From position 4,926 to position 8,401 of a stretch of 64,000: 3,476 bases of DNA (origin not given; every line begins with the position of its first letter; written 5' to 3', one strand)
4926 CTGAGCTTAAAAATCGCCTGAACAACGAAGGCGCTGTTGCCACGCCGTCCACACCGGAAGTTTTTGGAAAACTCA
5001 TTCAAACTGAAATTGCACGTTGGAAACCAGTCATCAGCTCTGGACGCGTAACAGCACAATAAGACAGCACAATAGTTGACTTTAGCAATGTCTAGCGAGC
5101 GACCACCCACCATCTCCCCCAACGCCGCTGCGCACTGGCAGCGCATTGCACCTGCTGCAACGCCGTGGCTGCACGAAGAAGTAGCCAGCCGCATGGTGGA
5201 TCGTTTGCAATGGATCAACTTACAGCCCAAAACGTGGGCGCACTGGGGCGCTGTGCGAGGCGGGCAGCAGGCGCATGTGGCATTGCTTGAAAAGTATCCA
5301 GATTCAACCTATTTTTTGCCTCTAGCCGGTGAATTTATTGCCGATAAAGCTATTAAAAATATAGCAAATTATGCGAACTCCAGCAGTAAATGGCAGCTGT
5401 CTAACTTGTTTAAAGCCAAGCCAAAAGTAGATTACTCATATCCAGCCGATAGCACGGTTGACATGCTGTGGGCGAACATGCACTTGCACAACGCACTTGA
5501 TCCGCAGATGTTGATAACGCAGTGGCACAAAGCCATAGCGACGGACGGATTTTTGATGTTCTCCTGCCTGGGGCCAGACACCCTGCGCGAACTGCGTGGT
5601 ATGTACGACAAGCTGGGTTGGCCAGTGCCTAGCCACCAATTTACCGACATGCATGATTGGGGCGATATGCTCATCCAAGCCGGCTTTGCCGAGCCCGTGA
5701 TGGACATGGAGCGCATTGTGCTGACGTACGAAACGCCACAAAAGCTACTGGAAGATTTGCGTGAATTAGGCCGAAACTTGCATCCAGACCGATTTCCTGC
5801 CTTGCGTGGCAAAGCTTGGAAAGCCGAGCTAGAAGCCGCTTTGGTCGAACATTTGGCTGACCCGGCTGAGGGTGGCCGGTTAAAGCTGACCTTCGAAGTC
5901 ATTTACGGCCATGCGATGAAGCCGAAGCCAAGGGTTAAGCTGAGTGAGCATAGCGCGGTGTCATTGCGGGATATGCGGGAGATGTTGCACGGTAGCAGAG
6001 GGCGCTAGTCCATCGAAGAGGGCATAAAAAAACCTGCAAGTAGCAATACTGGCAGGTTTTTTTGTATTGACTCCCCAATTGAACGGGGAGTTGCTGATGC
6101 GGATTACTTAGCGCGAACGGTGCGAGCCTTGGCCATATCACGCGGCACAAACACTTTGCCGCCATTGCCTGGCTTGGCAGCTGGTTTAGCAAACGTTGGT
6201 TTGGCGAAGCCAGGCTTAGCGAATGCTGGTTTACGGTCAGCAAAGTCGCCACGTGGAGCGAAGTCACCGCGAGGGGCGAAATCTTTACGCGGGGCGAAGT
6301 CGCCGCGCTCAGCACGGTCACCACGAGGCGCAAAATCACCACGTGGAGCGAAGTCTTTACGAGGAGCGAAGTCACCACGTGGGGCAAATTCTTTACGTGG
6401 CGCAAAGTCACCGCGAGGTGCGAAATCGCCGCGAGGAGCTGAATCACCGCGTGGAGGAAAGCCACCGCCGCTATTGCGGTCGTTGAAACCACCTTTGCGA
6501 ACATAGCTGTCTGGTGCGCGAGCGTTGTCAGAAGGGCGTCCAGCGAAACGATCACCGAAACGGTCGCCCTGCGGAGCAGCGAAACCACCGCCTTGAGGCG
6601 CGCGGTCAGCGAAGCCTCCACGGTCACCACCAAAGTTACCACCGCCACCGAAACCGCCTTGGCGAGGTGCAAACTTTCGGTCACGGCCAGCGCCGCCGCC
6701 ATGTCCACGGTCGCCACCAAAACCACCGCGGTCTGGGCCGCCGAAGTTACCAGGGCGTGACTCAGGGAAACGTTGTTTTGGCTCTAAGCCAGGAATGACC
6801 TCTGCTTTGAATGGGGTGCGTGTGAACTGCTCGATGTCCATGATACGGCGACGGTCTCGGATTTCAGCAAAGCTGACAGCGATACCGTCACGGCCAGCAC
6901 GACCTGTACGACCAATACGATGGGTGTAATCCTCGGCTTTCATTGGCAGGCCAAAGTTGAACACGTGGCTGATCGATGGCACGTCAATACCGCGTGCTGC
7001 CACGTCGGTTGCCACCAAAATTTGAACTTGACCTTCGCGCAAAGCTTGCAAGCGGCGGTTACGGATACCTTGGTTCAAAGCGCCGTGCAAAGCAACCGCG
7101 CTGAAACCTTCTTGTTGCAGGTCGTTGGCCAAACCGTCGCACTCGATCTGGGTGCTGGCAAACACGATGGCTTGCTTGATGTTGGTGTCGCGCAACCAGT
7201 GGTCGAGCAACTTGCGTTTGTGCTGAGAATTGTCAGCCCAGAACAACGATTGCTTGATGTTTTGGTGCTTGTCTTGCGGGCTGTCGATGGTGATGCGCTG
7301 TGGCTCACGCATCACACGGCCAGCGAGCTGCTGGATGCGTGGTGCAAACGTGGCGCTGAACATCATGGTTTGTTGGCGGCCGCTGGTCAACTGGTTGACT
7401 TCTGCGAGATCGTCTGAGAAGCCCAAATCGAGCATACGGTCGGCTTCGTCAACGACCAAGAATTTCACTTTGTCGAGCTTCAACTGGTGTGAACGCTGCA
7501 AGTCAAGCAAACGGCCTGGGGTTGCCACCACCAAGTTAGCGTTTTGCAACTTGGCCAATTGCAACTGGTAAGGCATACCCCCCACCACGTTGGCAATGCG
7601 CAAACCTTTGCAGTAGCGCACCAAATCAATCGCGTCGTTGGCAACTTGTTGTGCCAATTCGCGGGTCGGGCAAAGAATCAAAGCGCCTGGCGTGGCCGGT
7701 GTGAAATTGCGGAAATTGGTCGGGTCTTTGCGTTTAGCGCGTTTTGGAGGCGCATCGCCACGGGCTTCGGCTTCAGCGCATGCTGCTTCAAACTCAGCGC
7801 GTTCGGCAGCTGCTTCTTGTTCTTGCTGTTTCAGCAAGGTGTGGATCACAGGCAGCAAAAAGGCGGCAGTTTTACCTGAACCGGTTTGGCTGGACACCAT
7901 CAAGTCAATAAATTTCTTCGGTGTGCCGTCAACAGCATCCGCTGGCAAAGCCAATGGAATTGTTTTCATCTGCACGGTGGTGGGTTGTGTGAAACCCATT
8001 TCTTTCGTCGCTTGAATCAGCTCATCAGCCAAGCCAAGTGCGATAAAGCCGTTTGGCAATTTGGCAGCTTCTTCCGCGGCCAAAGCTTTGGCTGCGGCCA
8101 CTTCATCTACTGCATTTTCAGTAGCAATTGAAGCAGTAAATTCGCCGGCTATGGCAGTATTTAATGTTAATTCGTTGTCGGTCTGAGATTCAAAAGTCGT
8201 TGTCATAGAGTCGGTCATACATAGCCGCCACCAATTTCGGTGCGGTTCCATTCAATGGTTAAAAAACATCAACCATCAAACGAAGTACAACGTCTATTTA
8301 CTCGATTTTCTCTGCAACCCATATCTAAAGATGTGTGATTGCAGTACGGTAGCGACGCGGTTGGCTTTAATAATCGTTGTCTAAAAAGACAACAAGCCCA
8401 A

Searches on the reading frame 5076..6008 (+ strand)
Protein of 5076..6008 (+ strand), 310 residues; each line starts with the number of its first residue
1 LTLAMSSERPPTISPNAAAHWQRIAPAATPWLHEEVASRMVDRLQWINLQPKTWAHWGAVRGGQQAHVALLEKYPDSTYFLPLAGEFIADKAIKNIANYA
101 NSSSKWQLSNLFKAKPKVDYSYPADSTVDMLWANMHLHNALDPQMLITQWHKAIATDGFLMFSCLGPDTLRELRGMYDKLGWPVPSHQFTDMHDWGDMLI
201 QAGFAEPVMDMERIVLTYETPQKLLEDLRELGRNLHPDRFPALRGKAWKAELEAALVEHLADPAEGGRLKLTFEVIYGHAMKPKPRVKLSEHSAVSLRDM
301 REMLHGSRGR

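Call 11: search_protein_families(library=pfam, proteins=[window:5076-6008:+])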
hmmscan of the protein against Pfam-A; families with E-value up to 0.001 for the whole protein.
window:5076-6008:+ (310 aa): 0 families

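Call 12: search_protein_families(library=ncbifam, proteins=[window:5076-6008:+])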
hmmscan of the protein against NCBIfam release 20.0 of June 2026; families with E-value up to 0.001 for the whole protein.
window:5076-6008:+ (310 aa): 1 family
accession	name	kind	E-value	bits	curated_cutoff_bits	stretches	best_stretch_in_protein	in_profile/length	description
TIGR02072.1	BioC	equivalog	1.2e-22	80.9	184.95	1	124-282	94-244/244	malonyl-ACP O-methyltransferase BioC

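Call 18: find_homologous_proteins(query=window:5076-6008:+)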
Query window:5076-6008:+ (310 aa): 7210 proteins with E <= 0.001 among 8000 candidates; the best 120 are listed.
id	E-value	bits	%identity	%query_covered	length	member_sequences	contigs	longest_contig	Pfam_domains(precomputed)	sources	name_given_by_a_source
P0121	3.5e-208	708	99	99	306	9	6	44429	-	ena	-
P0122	6.4e-196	668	93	99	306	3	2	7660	-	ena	-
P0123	1.4e-194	663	93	99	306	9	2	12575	-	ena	-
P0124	1.5e-192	657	92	99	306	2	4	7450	-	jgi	jgi:malonyl-CoA O-methyltransferase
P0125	7.7e-192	654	91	99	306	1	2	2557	-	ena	-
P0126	2.6e-190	649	90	99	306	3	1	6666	-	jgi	jgi:malonyl-CoA O-methyltransferase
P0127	8.4e-190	648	90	99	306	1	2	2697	-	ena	-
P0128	2.3e-188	643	90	99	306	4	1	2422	-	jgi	jgi:malonyl-CoA O-methyltransferase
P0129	1.6e-185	634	88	99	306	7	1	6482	-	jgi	jgi:malonyl-CoA O-methyltransferase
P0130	4.1e-184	629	88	99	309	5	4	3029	-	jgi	jgi:malonyl-CoA O-methyltransferase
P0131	4.2e-184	629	87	99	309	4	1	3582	-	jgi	jgi:malonyl-CoA O-methyltransferase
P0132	1.4e-183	627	86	99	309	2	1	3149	-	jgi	jgi:malonyl-CoA O-methyltransferase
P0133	1.8e-182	624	88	98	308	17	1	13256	-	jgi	jgi:malonyl-CoA O-methyltransferase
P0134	3.0e-182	623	86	99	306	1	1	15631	-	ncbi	-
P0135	3.1e-182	623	87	99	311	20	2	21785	-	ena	-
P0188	2.9e-152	524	75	99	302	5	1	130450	-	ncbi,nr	ncbi:MAG: biotin synthase [Burkholderiaceae bacterium]|nr:biotin synthase [Burkholderiaceae bacteriu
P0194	5.7e-145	501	69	97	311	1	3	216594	-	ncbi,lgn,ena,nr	ncbi:MAG TPA: biotin synthase [Burkholderiaceae bacterium]|nr:biotin synthase [Burkholderiaceae bact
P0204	6.5e-126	438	65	97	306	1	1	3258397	-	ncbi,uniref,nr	ncbi:biotin synthase [Variovorax terrae]|uniref:Biotin synthase n=1 Tax=Variovorax terrae TaxID=2923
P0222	5.1e-119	415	61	98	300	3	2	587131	-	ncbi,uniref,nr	ncbi:methyltransferase domain-containing protein [Polaromonas jejuensis]|uniref:Methyltransferase do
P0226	8.5e-119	415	63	98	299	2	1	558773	-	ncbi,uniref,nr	ncbi:biotin synthase [Polaromonas sp. SM01]|uniref:biotin synthase n=1 Tax=Polaromonas sp. SM01 TaxI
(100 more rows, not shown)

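Call 32: find_encoding_contigs(protein=P0188, flank=10000, max_places=1)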
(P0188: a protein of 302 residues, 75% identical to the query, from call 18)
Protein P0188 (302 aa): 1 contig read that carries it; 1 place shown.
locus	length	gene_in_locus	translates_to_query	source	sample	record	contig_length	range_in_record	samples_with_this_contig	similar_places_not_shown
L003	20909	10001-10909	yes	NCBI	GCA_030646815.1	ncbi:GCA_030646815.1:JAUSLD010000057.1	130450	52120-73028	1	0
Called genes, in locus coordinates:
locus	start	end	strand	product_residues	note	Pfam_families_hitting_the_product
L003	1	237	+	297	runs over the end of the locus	PF01261:AP_endonuc_2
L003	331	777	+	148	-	PF01220:DHquinase_II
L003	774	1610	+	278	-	PF08501:Shikimate_dh_N, PF00899:ThiF (weak)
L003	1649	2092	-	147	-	PF08897:DUF1841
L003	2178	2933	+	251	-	PF01925:TauE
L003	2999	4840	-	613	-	PF00999:Na_H_Exchanger, PF02254:TrkA_N, PF27452:KefB_C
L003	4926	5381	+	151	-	PF01575:MaoC_dehydratas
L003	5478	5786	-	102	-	PF13663:DUF4148 (faint)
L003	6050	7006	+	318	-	PF00126:HTH_1, PF03466:LysR_substrate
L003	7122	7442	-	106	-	-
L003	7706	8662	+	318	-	PF00126:HTH_1, PF03466:LysR_substrate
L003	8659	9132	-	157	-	PF00588:SpoU_methylase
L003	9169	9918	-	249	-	PF00156:Pribosyltran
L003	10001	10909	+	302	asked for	-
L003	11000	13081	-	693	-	-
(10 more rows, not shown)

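Call 33: find_encoding_contigs(protein=P0194, flank=10000, max_places=1)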
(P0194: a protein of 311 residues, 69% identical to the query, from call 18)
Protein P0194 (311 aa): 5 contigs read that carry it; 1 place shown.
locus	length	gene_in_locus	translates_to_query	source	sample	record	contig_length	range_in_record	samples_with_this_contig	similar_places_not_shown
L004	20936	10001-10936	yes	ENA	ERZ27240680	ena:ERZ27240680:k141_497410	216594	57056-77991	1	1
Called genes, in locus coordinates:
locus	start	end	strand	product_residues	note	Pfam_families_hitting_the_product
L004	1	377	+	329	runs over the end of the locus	PF03480:DctP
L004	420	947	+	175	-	PF04290:DctQ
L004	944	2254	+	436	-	PF06808:DctM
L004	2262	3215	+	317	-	PF00135:COesterase, PF20434:BD-FAE, PF07859:Abhydrolase_3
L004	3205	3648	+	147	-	PF11578:DUF3237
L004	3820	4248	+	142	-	PF01220:DHquinase_II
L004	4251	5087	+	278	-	PF08501:Shikimate_dh_N, PF00899:ThiF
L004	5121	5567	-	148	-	PF08897:DUF1841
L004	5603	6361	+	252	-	PF01925:TauE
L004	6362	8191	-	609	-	PF00999:Na_H_Exchanger, PF02254:TrkA_N, PF27452:KefB_C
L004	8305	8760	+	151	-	PF01575:MaoC_dehydratas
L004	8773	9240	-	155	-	PF00588:SpoU_methylase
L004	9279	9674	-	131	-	PF00156:Pribosyltran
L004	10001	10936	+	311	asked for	-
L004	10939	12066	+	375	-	PF21129:TibC_1st (weak), PF01075:Glyco_transf_9 (weak)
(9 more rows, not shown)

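Call 34: find_encoding_contigs(protein=P0222, flank=10000, max_places=1)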
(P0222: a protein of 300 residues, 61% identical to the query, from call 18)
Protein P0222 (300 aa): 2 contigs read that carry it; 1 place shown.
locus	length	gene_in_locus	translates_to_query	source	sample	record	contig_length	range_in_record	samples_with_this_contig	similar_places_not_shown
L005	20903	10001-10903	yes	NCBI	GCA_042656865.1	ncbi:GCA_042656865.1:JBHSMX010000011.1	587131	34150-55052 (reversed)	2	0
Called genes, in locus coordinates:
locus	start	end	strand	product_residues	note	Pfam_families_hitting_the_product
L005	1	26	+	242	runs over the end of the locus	PF00106:adh_short, PF01370:Epimerase (weak), PF08659:KR (faint), PF13561:adh_short_C2, PF23441:SDR (weak)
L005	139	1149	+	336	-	PF03401:TctC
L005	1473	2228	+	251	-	PF01925:TauE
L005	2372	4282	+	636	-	PF00069:Pkinase, PF07714:PK_Tyr_Ser-Thr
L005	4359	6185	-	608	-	PF00999:Na_H_Exchanger, PF02254:TrkA_N, PF27452:KefB_C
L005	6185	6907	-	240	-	PF02525:Flavodoxin_2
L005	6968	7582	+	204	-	PF01656:CbiA, PF09140:MipZ (weak), PF13614:AAA_31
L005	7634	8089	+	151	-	PF01575:MaoC_dehydratas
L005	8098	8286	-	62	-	-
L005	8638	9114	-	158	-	PF00588:SpoU_methylase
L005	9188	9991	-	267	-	PF00156:Pribosyltran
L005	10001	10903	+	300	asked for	-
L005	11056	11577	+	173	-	-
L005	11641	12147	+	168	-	-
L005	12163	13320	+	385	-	PF00116:COX2, PF00034:Cytochrom_C, PF13442:Cytochrome_CBB3 (weak)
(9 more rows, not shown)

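Call 72: predict_structure(alignment_id=A2)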
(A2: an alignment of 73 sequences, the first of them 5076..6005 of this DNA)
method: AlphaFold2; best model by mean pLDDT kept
length: 310 residues; sequences in the alignment: 73
mean_pLDDT: 70.7   pTM: 0.69
mean pLDDT of the five models: 70.7, 64.5, 52.2, 50.7, 45.5
residues with pLDDT >= 90: 21; 70-90: 157; 50-70: 80; < 50: 52
segments of 3 or more residues with pLDDT < 50: 1-8, 85-113, 236-238, 240-242, 288-290, 292-294, 308-310
pLDDT, mean of each block of 10 residues (from residue 1): 42 63 66 85 82 80 80 89 53 45 37 61 89 80 84 89 83 77 58 76 75 84 78 51 64 84 85 85 56 54 56
secondary structure, 60 per line:
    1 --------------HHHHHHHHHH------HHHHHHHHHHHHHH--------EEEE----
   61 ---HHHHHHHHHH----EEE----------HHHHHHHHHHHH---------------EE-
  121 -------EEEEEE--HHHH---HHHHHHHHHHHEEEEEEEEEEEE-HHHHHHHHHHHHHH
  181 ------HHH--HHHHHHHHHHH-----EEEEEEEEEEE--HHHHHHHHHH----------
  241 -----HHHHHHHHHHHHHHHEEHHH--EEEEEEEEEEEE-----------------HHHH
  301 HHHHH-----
elements in order: H15-24 H31-44 E53-56 H64-73 E78-80 H91-102 E128-133 H136-139 H143-153 E154-165 H167-180 H192-202 E208-218 H221-230 H246-260 E268-279 H297-305
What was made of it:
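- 5314..5372 (+): Element copy inside the BioC-like gene (aa 80-99, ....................). This is the finding's copy A. The segment covers the stretch after strand beta2 plus helix 91-102, with pLDDT <50 (call 72).
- On RPE-like in-frame palindromic elements: For BioC-like the segment follows beta2 and includes helix 91-102 at low confidence (call 72).
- BioC-like residues 85-113 have pLDDT <50 (call 72).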

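Call 73: search_solved_structures(query=A2, max_evalue=0.01, show_alignments=2)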
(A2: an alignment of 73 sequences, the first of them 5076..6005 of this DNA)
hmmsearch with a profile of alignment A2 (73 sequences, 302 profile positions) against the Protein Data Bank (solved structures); distinct sequences matched with E-value up to 0.01: 1.
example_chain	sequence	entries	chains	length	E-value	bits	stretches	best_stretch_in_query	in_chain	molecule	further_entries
8x8i_A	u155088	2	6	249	8.5e-07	31.8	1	116-239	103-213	Malonyl-[acyl-carrier protein] O-methyltransferase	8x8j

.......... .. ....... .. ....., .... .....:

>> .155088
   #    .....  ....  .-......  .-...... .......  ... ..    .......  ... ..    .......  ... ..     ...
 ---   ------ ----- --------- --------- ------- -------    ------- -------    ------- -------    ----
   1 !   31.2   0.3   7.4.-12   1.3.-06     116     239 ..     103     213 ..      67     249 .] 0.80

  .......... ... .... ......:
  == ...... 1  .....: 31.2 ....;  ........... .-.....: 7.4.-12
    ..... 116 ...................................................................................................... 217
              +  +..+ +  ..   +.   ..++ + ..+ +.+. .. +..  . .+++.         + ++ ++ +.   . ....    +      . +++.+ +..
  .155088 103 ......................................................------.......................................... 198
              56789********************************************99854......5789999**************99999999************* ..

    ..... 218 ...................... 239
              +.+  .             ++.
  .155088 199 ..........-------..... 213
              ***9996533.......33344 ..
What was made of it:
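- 5076..6008 (+): BioC-like protein with a degenerate SAM-binding motif, host gene. 8x8i BioC matches the C-terminal half only (call 73).
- Tried and rejected: The equivalence of the segment to the canonical helix B of methyltransferases therefore rests on the model and on general knowledge of the fold (calls 72, 73).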

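Call 79: find_encoding_contigs(protein=P0204, flank=10000, max_places=1)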
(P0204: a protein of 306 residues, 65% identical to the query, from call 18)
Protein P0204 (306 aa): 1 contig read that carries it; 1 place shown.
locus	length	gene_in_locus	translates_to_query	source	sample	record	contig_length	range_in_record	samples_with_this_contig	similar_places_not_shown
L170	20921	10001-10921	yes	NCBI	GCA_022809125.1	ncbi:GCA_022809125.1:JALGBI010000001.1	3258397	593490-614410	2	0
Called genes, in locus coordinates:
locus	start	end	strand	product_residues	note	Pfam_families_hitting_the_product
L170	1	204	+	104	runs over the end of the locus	PF07876:Dabb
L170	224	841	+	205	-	PF13577:SnoaL_4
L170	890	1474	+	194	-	PF00881:Nitroreductase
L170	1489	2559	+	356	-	PF00465:Fe-ADH, PF13685:Fe-ADH_2, PF25137:ADH_Fe_C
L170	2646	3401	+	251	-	PF01925:TauE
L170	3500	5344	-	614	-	PF00999:Na_H_Exchanger, PF02254:TrkA_N, PF27452:KefB_C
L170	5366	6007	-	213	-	PF02525:Flavodoxin_2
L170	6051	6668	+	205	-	PF00142:Fer4_NifH (faint), PF01656:CbiA, PF09140:MipZ (faint), PF10609:ParA (weak), PF13614:AAA_31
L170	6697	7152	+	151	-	PF01575:MaoC_dehydratas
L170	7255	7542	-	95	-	PF13663:DUF4148 (faint)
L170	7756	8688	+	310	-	PF00126:HTH_1, PF03466:LysR_substrate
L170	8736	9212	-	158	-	PF00588:SpoU_methylase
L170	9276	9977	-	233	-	PF00156:Pribosyltran (weak)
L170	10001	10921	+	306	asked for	-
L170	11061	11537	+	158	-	PF10003:DUF2244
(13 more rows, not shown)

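Call 80: find_encoding_contigs(protein=P0226, flank=10000, max_places=1)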
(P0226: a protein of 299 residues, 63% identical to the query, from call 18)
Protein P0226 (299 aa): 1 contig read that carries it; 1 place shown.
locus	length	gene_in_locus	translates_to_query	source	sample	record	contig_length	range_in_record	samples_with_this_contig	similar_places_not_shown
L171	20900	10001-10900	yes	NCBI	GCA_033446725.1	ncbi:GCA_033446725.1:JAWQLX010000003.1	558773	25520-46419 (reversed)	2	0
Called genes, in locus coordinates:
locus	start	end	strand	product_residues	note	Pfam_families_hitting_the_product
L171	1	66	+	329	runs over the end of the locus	PF03401:TctC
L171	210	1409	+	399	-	PF13433:Peripla_BP_5, PF13458:Peripla_BP_6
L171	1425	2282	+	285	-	PF02653:BPD_transp_2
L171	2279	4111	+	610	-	PF02653:BPD_transp_2, PF00005:ABC_tran, PF12399:BCA_ABC_TP_C (weak)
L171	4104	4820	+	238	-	PF00005:ABC_tran, PF13304:AAA_21 (weak)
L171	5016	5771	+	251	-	PF01925:TauE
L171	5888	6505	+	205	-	PF00142:Fer4_NifH (faint), PF01656:CbiA, PF09140:MipZ (weak), PF10609:ParA (weak), PF13614:AAA_31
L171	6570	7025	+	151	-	PF01575:MaoC_dehydratas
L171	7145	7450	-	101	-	PF13663:DUF4148 (faint)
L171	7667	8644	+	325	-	PF00126:HTH_1, PF03466:LysR_substrate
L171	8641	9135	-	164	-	PF00588:SpoU_methylase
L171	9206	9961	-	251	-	PF00156:Pribosyltran (weak)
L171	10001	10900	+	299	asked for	-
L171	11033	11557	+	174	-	-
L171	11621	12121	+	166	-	-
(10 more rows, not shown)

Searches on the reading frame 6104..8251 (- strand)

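Call 11: search_protein_families(library=pfam, proteins=[window:6104-8251:-])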
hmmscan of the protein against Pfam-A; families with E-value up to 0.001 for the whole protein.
window:6104-8251:- (715 aa): 3 families
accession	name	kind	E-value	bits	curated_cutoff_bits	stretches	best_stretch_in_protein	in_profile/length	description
PF00270.35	DEAD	-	3.2e-40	138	26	1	92-307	2-165/167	DEAD/DEAH box helicase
PF00271.37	Helicase_C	-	2.9e-28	98.7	23.5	1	345-453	2-110/110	Helicase conserved C-terminal domain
PF04851.21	ResIII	-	0.00026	21.4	22.5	0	189-301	55-161/164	Type III restriction enzyme, res subunit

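Call 12: search_protein_families(library=ncbifam, proteins=[window:6104-8251:-])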
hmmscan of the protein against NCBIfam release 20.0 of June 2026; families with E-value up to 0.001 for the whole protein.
window:6104-8251:- (715 aa): 28 families (the best 25 are shown)
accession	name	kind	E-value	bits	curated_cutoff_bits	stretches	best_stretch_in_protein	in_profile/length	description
NF053636.1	DDHlcsCsdAPsy1082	equivalog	7.2e-113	377.8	890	2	190-586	77-454/512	DEAD/DEAH box helicase CsdA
NF008394.0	PRK11192.1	equivalog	3.9e-109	365.4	507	2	180-498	68-387/441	ATP-dependent RNA helicase SrmB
NF008744.0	PRK11776.1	equivalog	9.6e-102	340.9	524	2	189-494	74-378/460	ATP-dependent RNA helicase DbpA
NF053631.1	RNA_helic_CshA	equivalog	6.6e-97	325.1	646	2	189-487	69-366/434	degradosome RNA helicase CshA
NF007882.0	PRK10590.1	equivalog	9.3e-92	308.3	743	2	190-525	78-411/456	ATP-dependent RNA helicase RhlE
NF053711.1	RNA_heli_RhlE1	exception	2.1e-91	306.9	750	2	190-500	77-386/434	RNA helicase RhlE1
NF053710.1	RNA_heli_RhlE2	exception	4.6e-87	292.9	925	2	181-483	73-374/635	RNA helicase RhlE2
NF002340.1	PRK01297.1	equivalog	3.3e-82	276.2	564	2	187-475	76-366/372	ATP-dependent RNA helicase RhlB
NF003419.0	PRK04837.1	equivalog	1.1e-80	271.5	588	2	186-476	83-374/424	ATP-dependent RNA helicase RhlB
NF008642.0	PRK11634.1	equivalog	2.6e-78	264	989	2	187-477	74-364/628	DEAD/DEAH family ATP-dependent RNA helicase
NF003390.0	PRK04537.1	equivalog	2.8e-70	238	732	2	182-478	79-377/572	ATP-dependent RNA helicase RhlB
TIGR01389.1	recQ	equivalog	1.1e-18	67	640.2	1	237-457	103-323/591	DNA helicase RecQ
TIGR00614.1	recQ_fam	subfamily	3.7e-17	62.3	219.8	1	240-469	104-337/470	RecQ family ATP-dependent DNA helicase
NF010337.0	PRK13766.1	equivalog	1.1e-13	50.2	610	1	344-457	352-473/781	Hef nuclease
NF008279.0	PRK11057.1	equivalog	3.5e-13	48.9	1015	1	239-459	117-334/608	ATP-dependent DNA helicase RecQ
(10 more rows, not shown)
